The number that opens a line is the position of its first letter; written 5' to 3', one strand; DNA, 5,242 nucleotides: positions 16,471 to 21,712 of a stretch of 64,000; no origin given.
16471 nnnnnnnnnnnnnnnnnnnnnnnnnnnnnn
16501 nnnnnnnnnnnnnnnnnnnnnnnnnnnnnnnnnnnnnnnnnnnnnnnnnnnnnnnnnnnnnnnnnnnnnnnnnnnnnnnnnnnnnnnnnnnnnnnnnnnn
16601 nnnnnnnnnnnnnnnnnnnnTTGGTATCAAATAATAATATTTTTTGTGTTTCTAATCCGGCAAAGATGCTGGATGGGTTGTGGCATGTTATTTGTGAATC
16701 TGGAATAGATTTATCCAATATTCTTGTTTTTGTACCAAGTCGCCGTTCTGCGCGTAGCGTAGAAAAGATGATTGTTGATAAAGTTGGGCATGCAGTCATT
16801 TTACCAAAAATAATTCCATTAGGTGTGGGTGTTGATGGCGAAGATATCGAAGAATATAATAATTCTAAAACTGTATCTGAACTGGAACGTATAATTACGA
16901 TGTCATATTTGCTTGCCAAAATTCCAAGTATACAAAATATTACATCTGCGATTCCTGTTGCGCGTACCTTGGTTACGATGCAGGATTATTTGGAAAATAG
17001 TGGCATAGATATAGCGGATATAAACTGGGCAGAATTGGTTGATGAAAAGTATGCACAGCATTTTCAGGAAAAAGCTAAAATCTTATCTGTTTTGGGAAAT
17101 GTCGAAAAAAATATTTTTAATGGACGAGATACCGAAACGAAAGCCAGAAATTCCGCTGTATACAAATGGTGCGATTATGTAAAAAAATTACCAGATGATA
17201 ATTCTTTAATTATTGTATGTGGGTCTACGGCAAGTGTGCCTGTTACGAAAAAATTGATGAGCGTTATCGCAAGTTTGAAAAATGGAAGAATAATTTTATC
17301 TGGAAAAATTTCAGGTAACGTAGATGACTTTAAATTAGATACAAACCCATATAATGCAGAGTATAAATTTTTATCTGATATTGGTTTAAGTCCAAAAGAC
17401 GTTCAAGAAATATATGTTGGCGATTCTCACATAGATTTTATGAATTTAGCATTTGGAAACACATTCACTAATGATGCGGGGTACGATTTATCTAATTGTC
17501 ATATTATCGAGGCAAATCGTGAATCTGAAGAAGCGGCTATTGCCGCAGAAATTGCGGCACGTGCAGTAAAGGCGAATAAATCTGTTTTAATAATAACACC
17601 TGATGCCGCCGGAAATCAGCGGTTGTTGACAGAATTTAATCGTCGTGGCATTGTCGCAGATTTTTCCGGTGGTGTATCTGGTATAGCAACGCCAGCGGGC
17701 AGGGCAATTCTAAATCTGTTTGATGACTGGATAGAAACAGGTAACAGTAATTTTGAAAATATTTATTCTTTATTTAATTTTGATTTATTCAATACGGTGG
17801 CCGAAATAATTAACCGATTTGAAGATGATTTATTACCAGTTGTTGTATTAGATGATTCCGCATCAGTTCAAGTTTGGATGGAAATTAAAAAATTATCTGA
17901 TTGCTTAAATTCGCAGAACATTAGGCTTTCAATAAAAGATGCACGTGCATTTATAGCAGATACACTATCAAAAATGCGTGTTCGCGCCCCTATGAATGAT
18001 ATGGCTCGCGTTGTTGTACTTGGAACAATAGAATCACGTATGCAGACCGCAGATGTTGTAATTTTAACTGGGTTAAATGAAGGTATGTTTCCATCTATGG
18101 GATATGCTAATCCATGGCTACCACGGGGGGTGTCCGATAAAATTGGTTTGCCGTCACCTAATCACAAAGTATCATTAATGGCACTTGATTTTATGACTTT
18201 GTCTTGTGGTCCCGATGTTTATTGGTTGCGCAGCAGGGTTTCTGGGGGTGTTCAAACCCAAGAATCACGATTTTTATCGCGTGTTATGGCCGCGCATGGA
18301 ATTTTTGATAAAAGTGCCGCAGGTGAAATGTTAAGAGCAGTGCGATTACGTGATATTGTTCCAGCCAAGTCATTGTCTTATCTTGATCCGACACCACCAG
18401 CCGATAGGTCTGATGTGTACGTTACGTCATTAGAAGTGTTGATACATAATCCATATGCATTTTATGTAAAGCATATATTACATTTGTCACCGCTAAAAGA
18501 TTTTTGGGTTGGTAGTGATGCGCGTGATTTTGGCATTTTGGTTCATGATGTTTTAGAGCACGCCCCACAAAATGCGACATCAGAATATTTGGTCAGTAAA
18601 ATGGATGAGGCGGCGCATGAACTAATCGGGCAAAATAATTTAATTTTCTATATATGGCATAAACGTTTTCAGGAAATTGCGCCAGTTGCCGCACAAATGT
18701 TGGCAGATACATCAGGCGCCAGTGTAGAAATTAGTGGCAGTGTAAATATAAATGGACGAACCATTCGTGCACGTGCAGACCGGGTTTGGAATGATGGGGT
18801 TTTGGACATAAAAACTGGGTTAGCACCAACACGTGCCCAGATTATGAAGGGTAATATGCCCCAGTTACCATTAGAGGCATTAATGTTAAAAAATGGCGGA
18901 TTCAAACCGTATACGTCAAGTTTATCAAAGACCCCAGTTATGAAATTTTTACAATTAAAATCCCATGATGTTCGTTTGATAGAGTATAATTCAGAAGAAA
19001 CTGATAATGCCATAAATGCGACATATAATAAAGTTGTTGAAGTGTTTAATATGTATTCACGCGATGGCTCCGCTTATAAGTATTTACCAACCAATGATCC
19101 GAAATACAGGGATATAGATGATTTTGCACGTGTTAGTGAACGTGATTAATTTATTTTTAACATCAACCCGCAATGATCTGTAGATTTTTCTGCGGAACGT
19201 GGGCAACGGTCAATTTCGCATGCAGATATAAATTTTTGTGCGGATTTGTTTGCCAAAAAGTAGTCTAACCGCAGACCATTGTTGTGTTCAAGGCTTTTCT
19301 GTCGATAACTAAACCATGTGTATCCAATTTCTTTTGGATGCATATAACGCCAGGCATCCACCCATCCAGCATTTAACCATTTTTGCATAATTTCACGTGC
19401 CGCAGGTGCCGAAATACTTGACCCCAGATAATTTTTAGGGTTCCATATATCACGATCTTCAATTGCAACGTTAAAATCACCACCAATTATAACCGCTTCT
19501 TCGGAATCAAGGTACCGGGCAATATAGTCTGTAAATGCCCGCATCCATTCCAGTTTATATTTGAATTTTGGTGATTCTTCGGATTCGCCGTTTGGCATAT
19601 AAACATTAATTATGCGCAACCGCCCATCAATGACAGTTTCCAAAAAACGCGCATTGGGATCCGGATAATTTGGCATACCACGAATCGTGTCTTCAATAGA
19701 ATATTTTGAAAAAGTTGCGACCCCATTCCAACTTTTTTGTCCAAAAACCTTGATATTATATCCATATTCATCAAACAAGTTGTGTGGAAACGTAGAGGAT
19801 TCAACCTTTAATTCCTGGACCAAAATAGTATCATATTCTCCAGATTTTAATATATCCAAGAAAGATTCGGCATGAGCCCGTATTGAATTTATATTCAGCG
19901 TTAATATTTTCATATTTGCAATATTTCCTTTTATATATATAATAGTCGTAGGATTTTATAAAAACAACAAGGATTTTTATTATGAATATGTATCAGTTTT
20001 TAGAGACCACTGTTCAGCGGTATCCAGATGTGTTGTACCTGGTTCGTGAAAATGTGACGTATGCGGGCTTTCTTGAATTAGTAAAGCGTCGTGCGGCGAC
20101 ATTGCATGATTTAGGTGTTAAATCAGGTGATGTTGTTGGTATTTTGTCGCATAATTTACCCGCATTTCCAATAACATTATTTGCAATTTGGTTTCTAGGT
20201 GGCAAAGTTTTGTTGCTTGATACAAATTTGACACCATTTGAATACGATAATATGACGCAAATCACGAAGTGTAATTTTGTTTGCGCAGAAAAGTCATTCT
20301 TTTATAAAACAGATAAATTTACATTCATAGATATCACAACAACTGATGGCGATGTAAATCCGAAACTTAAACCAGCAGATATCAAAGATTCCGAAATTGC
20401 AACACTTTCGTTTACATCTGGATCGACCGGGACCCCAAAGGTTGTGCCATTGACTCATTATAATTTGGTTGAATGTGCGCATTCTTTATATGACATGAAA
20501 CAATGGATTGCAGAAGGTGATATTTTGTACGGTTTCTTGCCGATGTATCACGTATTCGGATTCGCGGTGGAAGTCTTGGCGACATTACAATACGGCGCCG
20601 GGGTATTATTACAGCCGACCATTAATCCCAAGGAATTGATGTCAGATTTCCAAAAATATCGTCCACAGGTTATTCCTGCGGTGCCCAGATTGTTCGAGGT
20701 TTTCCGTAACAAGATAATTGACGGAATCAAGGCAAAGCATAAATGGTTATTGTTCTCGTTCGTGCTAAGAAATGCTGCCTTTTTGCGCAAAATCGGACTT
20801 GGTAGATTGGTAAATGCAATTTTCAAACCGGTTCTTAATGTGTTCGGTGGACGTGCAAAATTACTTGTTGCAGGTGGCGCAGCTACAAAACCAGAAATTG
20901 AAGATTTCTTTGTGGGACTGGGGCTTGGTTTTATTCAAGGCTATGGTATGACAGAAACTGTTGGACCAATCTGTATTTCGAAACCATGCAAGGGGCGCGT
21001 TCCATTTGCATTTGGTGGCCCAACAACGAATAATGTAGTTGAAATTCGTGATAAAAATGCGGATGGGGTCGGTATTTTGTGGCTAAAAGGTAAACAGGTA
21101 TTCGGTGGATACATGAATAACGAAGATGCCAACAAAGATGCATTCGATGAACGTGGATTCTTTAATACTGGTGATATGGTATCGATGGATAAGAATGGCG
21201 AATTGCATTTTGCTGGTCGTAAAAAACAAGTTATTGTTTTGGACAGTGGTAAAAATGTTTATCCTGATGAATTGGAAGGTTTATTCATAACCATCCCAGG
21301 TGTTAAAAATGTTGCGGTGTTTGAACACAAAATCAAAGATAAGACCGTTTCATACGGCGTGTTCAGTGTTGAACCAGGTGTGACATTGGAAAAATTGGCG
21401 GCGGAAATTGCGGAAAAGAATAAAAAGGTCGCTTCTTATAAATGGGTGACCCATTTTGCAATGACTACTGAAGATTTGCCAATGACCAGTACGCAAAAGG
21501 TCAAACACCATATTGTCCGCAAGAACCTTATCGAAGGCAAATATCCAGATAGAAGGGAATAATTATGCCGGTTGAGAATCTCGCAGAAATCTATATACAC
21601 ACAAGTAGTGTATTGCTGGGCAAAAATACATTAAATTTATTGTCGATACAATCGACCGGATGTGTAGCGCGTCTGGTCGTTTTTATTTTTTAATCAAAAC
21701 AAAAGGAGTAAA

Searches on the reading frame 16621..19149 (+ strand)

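Call 16: search_protein_families(library=pfam, proteins=[window:16621-19149:+], max_evalue=0.001)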
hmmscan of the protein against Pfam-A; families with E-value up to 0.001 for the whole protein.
window:16621-19149:+ (842 aa): 1 family
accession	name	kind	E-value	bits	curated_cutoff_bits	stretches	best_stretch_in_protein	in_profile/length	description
PF12705.13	PDDEXK_1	-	2.3e-11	44.5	22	1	601-794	4-210/247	PD-(D/E)XK nuclease superfamily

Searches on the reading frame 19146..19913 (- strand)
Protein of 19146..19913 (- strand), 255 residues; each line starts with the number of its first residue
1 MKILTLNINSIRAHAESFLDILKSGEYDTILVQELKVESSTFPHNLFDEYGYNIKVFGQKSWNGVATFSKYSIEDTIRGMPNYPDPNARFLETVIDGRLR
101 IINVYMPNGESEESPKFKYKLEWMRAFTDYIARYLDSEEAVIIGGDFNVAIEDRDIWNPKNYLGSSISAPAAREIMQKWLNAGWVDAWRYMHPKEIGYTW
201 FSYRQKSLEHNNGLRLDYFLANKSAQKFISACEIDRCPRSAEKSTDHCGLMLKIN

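Call 16: search_protein_families(library=pfam, proteins=[window:19146-19913:-], max_evalue=0.001)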
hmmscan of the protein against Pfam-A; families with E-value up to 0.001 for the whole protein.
window:19146-19913:- (255 aa): 2 families
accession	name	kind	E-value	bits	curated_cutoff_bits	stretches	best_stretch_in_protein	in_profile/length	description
PF03372.29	Exo_endo_phos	-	1.1e-25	91.2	24.5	1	4-247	1-225/225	Endonuclease/Exonuclease/phosphatase family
PF14529.12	Exo_endo_phos_2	-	0.00051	20.3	27.4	1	99-150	1-42/117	Endonuclease-reverse transcriptase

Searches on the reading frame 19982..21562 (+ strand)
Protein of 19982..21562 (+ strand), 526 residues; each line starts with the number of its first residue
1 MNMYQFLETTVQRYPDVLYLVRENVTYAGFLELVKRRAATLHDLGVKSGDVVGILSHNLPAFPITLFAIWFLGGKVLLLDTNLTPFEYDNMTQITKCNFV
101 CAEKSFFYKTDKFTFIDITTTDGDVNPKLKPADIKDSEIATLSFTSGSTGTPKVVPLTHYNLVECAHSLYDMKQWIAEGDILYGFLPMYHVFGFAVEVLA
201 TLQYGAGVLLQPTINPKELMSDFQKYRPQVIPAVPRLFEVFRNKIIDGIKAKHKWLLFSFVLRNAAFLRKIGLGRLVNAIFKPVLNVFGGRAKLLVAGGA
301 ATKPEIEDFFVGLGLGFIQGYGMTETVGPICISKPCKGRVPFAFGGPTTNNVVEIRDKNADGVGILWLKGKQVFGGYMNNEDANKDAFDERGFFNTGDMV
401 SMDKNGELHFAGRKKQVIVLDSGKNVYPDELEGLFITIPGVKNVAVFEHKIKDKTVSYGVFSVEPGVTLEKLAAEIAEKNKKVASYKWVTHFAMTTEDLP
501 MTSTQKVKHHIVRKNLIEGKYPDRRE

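Call 16: search_protein_families(library=pfam, proteins=[window:19982-21562:+], max_evalue=0.001)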
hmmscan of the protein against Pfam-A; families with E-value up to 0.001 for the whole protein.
window:19982-21562:+ (526 aa): 2 families
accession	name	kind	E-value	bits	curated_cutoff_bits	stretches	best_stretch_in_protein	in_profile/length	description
PF00501.34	AMP-binding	-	9.6e-60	202.8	29.9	1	7-377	1-383/384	AMP-binding enzyme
PF13193.12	AMP-binding_C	-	0.00073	20.8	24.5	0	430-506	1-76/76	AMP-binding enzyme C-terminal domain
